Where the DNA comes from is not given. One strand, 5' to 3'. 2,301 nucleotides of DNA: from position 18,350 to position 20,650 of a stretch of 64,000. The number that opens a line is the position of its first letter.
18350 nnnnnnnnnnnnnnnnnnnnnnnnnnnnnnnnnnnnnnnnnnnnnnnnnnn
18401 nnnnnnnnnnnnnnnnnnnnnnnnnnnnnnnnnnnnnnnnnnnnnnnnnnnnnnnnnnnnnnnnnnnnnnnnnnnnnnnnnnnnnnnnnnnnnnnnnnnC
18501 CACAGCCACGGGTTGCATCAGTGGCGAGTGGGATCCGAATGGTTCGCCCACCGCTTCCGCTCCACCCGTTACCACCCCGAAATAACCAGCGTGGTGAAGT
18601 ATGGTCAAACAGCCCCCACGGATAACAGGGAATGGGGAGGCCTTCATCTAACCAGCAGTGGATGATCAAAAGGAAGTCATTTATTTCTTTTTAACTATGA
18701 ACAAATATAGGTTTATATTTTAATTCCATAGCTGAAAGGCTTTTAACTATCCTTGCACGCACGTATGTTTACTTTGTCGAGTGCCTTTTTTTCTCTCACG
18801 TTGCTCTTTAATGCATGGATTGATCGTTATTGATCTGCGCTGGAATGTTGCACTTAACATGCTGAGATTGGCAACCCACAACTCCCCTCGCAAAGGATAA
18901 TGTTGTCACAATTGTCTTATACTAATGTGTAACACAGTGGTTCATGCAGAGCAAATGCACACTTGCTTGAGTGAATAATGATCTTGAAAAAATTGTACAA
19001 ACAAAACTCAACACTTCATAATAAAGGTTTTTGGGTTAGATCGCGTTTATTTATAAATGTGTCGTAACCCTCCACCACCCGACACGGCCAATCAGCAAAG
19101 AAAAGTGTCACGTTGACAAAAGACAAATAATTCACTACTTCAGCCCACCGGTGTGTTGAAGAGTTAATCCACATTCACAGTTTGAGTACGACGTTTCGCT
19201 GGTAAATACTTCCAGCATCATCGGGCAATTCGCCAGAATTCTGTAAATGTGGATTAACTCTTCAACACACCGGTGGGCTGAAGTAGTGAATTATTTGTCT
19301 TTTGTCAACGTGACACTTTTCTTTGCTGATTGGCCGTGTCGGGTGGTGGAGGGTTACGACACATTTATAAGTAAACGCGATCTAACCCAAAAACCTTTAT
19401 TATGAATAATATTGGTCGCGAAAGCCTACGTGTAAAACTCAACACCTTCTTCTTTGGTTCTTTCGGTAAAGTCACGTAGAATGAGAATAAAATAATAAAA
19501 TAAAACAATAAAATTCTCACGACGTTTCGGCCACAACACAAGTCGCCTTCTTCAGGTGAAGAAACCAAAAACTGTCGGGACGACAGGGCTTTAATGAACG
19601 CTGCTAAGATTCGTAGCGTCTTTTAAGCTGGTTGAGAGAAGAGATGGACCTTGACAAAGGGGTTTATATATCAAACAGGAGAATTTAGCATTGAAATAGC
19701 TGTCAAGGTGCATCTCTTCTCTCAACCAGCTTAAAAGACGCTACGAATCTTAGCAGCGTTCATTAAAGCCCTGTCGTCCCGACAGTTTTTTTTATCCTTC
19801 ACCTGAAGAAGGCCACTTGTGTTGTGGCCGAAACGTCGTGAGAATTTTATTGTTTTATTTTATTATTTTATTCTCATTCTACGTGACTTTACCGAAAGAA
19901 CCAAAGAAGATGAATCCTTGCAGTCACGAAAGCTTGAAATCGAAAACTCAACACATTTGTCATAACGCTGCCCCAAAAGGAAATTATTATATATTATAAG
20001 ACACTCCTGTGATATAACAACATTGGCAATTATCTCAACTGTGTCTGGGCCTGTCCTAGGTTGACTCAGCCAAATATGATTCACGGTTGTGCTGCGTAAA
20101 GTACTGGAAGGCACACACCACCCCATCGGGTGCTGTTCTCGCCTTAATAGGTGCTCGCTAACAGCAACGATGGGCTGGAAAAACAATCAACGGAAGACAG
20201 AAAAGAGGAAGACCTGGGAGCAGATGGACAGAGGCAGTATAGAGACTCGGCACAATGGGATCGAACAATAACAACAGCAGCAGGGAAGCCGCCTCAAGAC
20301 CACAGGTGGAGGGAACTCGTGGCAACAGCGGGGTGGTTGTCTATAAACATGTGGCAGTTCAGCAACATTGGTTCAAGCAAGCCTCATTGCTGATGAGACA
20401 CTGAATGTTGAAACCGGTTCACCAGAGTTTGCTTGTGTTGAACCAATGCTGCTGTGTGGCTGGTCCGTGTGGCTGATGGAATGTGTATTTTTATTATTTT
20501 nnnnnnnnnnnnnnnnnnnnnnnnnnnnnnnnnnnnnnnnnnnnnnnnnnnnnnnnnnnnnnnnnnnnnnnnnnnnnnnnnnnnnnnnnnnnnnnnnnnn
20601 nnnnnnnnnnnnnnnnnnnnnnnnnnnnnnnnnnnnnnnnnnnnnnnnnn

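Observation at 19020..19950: Two different ribozyme-bearing terminal-repeat families, each as a palindrome, sitting back to back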

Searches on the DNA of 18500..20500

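Call 5: search_rna_families(source=window, start=18500, end=20500, threshold=evalue, max_evalue=10, show_alignments=6)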
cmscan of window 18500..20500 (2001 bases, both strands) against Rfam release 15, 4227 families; matches with E-value up to 10: 18.
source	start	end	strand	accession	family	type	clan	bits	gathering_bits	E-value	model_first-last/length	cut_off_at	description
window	19622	19735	+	RF03799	mir-3202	Gene; miRNA;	-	45.7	90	3.4e-08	1-79/79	no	mir-3202 microRNA precursor family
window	19622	19735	-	RF03799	mir-3202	Gene; miRNA;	-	45.3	90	4.4e-08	1-79/79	no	mir-3202 microRNA precursor family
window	19136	19285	-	RF04117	MIR5200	Gene; miRNA;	-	37.7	70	1.8e-05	1-92/92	no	MIR5200 microRNA precursor family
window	19616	19738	-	RF03338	MIR4416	Gene; miRNA;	-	33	70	0.00012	1-147/147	no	MIR4416 microRNA precursor family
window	19619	19738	+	RF00446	mir-133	Gene; miRNA;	-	30.7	55.5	0.00022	1-74/74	no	mir-133 microRNA precursor family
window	19619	19738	-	RF00446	mir-133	Gene; miRNA;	-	30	55.5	0.00033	1-74/74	no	mir-133 microRNA precursor family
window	19602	19756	-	RF03822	mir-3931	Gene; miRNA;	-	29.6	49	0.0013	1-77/77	no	mir-3931 microRNA precursor family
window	19637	19720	+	RF03729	mir-2363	Gene; miRNA;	-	27.8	90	0.019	1-72/72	no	mir-2363 microRNA precursor family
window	19125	19291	+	RF03965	mir-8927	Gene; miRNA;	-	23.8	160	0.052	1-145/145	no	mir-8927 microRNA precursor family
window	19617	19736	-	RF03517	MIR5225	Gene; miRNA;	-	20.5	72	0.26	1-126/126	no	MIR5225 microRNA precursor family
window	20358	20456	-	RF00937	mir-653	Gene; miRNA;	-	19.7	77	1.1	1-78/78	no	mir-653 microRNA precursor family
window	20162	20203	+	RF03142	L2-Alphaproteobacteria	Cis-reg; leader;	-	19.5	37.8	0.069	1-66/66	no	L2-Alphaproteobacteria ribosomal protein leader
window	19682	19791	-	RF02841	Ref70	Gene; sRNA;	-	19.5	115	2.9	1-122/122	no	Enterococcus sRNA 70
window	19430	19620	+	RF02857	30_255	Gene; sRNA;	-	18.6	197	7.4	1-213/213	no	Leptospira sRNA 30_255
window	18660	18699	-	RF02337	GlsR8_miR10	Gene; snRNA; snoRNA; CD-box;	-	18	100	1.4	1-70/70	no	Giardia snoRNA GlsR8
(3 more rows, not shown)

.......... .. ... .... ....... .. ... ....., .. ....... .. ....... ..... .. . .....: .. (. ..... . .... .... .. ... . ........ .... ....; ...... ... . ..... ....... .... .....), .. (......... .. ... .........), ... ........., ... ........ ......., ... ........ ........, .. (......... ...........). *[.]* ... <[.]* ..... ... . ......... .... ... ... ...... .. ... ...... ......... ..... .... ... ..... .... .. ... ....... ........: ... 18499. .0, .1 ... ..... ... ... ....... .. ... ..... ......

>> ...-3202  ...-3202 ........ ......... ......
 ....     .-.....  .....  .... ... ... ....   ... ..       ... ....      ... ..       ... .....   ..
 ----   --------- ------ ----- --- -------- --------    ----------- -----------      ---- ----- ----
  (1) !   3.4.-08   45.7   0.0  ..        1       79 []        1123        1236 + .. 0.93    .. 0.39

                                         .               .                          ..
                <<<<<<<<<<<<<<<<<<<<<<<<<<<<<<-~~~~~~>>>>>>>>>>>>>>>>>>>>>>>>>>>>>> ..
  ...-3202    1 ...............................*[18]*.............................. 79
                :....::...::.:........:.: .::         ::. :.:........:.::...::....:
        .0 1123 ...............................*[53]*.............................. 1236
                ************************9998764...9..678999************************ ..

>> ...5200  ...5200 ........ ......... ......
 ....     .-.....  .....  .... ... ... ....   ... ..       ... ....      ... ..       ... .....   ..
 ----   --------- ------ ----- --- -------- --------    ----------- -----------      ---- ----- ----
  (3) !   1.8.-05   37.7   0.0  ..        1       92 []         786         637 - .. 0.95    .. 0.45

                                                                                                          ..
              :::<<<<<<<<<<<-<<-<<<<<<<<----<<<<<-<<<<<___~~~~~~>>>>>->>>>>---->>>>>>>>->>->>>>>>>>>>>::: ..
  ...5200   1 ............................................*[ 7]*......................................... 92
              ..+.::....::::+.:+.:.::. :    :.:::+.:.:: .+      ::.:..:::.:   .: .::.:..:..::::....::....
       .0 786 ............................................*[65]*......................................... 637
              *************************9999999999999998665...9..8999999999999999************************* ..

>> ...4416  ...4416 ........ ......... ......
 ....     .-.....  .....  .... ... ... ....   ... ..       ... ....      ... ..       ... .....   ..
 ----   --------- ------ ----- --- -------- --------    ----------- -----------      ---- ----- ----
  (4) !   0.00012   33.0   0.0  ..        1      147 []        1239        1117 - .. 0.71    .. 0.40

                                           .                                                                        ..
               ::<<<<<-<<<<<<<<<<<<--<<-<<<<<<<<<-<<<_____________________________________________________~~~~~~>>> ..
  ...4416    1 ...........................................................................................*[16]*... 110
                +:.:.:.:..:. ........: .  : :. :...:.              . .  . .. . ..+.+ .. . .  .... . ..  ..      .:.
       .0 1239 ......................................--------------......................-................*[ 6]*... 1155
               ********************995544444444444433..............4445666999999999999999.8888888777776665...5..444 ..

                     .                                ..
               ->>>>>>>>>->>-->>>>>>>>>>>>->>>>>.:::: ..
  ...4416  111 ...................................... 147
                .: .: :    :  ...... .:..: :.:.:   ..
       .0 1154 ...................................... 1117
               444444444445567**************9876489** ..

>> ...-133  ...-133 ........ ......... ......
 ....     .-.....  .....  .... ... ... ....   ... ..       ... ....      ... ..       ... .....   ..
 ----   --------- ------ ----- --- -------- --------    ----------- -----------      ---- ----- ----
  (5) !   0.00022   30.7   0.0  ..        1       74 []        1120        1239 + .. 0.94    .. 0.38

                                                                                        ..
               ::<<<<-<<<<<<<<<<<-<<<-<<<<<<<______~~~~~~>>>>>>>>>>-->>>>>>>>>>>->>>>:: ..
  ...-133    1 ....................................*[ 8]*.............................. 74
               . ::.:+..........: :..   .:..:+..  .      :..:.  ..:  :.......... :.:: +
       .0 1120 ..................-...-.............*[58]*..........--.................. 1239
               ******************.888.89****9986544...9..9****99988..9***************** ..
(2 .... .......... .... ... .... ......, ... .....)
